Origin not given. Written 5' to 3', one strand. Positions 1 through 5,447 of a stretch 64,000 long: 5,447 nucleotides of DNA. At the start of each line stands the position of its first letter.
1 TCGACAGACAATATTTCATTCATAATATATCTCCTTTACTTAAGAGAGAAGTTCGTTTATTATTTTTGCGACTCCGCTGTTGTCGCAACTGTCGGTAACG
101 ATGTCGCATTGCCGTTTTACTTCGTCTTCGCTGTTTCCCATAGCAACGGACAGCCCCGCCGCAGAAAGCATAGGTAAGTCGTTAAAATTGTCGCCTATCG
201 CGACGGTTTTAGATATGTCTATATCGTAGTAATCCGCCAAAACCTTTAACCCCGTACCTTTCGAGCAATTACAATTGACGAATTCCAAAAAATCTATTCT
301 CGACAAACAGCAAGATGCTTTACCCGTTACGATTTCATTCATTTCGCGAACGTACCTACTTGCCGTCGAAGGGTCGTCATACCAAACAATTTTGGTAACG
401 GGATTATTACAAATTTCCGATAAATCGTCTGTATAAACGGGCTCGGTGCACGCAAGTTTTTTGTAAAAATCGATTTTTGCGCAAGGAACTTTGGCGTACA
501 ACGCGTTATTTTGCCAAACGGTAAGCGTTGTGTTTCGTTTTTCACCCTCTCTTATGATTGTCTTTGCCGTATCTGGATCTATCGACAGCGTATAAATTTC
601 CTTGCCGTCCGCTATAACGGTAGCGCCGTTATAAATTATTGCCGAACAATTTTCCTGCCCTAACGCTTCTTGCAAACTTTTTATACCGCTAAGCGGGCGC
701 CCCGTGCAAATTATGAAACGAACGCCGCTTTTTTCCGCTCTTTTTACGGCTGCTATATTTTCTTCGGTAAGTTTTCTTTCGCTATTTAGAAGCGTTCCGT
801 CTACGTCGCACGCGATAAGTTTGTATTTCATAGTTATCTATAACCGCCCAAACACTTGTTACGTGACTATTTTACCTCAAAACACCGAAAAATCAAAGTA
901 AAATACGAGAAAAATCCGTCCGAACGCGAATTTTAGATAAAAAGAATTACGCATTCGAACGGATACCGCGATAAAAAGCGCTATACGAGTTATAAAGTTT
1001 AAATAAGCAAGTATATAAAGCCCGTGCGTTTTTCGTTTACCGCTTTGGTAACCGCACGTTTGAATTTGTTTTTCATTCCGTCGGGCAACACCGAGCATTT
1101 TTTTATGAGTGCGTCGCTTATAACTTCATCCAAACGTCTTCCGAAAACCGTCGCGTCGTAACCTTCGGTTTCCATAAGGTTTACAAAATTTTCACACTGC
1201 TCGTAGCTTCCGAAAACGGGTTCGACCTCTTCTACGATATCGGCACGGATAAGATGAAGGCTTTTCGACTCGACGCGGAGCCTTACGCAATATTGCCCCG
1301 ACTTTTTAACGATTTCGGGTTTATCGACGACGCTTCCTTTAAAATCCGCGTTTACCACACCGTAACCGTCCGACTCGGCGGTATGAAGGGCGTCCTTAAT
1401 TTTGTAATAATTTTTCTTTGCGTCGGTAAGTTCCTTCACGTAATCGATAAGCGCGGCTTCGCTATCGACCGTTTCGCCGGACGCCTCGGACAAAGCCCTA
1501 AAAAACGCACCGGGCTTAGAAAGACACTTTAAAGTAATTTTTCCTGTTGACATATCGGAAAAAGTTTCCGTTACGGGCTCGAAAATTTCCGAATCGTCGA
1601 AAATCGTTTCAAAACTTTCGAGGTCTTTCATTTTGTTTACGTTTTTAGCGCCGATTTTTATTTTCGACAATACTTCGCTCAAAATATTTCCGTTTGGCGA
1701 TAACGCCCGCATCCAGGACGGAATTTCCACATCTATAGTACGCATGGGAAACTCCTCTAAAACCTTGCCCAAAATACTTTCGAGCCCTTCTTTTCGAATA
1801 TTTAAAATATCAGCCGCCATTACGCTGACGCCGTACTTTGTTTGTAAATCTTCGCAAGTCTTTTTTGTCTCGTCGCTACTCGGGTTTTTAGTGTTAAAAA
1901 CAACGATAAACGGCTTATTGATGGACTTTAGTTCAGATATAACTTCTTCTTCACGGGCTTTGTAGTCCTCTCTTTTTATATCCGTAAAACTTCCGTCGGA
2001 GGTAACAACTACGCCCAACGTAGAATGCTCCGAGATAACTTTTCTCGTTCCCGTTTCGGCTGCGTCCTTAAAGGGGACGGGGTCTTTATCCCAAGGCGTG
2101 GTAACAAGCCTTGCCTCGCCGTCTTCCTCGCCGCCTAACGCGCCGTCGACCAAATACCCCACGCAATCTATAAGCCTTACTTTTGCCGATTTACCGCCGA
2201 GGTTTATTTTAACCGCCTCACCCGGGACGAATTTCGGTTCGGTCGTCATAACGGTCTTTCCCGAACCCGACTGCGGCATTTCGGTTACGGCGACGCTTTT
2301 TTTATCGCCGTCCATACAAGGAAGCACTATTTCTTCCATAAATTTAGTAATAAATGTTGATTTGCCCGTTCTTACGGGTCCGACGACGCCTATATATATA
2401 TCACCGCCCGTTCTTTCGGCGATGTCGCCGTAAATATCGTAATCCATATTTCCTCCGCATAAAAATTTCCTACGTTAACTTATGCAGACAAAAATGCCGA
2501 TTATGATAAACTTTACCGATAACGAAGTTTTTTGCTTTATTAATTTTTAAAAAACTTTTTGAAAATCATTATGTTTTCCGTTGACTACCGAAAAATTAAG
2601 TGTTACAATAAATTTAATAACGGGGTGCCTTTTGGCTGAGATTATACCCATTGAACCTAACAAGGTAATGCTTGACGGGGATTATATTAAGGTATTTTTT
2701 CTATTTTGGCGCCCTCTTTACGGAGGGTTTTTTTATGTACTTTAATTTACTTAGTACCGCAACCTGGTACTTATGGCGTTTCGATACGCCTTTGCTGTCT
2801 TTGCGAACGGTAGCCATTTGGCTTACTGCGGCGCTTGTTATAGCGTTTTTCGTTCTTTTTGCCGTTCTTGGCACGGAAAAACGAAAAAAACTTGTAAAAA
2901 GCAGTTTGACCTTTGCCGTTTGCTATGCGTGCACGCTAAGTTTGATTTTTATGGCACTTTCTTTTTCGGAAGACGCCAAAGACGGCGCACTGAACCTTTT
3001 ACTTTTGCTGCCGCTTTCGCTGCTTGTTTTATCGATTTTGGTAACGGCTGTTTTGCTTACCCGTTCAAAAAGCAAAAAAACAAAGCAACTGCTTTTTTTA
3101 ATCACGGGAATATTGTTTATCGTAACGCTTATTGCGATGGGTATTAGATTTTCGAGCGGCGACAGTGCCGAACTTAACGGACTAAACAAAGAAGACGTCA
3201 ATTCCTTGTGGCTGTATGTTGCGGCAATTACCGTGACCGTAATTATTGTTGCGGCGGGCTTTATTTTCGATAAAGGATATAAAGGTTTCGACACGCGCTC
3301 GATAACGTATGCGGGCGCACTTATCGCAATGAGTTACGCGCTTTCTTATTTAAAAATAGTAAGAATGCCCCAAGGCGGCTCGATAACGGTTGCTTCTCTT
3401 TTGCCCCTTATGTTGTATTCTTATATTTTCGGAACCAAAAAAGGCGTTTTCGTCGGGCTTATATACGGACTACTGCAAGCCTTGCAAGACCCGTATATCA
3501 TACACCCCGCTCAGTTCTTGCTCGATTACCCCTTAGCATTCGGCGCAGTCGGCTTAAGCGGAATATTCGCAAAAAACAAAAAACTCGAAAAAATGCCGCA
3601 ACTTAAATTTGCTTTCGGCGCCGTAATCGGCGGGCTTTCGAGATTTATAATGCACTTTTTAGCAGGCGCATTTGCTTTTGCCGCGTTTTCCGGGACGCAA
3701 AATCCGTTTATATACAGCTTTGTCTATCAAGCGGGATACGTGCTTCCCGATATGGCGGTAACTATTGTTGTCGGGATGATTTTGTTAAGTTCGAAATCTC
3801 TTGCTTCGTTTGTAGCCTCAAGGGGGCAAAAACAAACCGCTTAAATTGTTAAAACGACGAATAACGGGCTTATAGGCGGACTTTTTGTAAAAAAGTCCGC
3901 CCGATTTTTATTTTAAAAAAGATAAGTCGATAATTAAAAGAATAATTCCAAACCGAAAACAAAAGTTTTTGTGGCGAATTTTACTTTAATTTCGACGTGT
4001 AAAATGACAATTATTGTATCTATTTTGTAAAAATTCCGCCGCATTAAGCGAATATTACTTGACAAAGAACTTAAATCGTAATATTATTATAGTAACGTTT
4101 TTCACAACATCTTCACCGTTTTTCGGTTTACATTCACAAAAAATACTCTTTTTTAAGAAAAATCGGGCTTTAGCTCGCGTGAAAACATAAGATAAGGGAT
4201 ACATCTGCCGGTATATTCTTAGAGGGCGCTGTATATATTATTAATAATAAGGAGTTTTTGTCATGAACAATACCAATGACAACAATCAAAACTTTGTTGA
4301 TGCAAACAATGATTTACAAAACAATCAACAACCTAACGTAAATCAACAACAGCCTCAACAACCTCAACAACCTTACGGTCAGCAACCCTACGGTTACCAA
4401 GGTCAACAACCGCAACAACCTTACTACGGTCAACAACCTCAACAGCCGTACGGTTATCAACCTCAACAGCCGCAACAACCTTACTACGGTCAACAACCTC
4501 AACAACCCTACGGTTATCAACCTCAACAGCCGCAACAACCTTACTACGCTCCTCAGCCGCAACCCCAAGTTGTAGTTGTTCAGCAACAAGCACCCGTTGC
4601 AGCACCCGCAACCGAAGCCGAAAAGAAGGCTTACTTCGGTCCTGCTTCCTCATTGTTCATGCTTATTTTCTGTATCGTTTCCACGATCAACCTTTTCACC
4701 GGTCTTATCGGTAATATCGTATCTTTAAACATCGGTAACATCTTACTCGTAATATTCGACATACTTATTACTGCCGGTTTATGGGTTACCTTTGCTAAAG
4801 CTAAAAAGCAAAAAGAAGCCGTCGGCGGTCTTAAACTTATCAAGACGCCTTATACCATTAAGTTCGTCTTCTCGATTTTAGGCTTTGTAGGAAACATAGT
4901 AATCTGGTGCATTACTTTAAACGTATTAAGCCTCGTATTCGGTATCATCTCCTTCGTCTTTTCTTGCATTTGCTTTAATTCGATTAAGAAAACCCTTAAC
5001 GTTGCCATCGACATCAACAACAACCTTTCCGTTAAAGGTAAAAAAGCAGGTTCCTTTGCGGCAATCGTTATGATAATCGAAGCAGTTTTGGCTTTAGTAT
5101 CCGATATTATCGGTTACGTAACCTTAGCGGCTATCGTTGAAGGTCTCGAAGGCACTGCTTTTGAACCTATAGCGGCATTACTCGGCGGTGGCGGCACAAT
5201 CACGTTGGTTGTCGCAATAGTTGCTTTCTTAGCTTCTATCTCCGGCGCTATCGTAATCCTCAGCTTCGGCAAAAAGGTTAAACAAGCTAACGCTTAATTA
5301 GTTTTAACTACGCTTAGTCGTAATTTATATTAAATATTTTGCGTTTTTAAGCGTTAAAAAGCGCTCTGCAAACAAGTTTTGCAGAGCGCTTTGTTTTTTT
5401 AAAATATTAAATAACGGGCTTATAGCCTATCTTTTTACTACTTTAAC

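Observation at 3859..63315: A roughly 26-nt motif (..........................) is scattered at least 24 times through 64 kb, on both strands, in intergenic and coding DNA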

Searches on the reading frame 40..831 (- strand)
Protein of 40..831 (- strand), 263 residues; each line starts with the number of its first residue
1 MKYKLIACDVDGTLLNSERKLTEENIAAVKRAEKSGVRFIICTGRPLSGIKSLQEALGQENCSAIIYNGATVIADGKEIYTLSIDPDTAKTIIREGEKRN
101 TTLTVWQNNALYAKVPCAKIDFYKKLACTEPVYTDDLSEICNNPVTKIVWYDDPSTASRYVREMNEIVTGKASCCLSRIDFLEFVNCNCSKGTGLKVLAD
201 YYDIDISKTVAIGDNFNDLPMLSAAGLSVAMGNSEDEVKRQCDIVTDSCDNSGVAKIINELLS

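Call 32: search_protein_families(library=pfam, proteins=[window:40-831:-], max_evalue=0.00001)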
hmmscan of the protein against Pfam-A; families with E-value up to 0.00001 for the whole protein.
window:40-831:- (263 aa): 4 families
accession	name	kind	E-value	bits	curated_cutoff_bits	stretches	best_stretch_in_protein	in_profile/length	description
PF08282.18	Hydrolase_3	-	3.7e-61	207.5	20.9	1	6-258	1-255/255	haloacid dehalogenase-like hydrolase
PF05116.19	S6PP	-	3e-12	47.1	20.3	1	150-238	122-214/247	Sucrose-6F-phosphate phosphohydrolase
PF00702.32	Hydrolase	-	8.9e-10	39.7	26.4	1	3-226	1-191/191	haloacid dehalogenase-like hydrolase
PF12710.13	HAD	-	6.9e-07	30.3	27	0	197-222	158-188/189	haloacid dehalogenase-like hydrolase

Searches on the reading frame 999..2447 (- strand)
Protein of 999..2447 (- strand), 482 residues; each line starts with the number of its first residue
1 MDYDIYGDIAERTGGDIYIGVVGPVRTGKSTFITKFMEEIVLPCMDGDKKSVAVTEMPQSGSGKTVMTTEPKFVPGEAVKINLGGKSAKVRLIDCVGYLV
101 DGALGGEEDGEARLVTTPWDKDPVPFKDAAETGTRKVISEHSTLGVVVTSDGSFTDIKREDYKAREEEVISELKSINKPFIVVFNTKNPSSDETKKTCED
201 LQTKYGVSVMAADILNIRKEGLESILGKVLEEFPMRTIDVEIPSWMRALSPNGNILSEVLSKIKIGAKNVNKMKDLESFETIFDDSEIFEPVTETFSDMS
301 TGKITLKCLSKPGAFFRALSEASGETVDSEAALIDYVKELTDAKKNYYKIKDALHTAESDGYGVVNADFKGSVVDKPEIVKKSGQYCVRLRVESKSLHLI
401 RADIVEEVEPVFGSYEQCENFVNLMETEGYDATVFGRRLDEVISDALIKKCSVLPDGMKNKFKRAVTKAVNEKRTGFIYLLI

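Call 32: search_protein_families(library=pfam, proteins=[window:999-2447:-], max_evalue=0.00001)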
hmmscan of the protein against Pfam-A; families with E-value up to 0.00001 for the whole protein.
window:999-2447:- (482 aa): 3 families
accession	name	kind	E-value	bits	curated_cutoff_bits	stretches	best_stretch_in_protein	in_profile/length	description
PF09547.16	SpoIVA_ATPase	-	6.6e-101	337.1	26.6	1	2-234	3-237/237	Stage IV sporulation protein A, ATPase domain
PF20438.3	SpoIVA_middle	-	1.3e-41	143.1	25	1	236-413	2-179/179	Stage IV sporulation protein A, middle domain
PF20439.3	SpoIVA_C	-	7.9e-08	32.8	25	1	418-482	5-76/76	Sporulation stage IV protein A, C-terminal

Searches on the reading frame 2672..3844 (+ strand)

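Call 32: search_protein_families(library=pfam, proteins=[window:2672-3844:+], max_evalue=0.00001)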
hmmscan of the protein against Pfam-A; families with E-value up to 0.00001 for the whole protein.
window:2672-3844:+ (390 aa): 1 family
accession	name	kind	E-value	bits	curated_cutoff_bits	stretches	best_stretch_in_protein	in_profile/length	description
PF09515.15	Thia_YuaJ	-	6.2e-39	134.3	25.8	1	213-374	3-171/177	Thiamine transporter protein (Thia_YuaJ)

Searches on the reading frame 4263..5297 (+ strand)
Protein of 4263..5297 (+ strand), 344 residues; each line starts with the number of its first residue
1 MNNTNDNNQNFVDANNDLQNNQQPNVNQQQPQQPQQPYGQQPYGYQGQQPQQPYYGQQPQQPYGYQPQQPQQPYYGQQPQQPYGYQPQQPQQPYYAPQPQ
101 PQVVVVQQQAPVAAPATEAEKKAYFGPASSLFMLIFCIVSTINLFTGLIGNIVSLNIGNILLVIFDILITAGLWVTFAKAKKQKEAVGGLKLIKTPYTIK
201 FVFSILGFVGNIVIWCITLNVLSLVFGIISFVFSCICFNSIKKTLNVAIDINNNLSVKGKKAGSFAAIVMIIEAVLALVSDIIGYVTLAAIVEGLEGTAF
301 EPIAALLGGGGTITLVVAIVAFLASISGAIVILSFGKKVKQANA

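Call 32: search_protein_families(library=pfam, proteins=[window:4263-5297:+], max_evalue=0.00001)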
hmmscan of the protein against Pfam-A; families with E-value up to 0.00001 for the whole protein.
window:4263-5297:+ (344 aa): 0 families
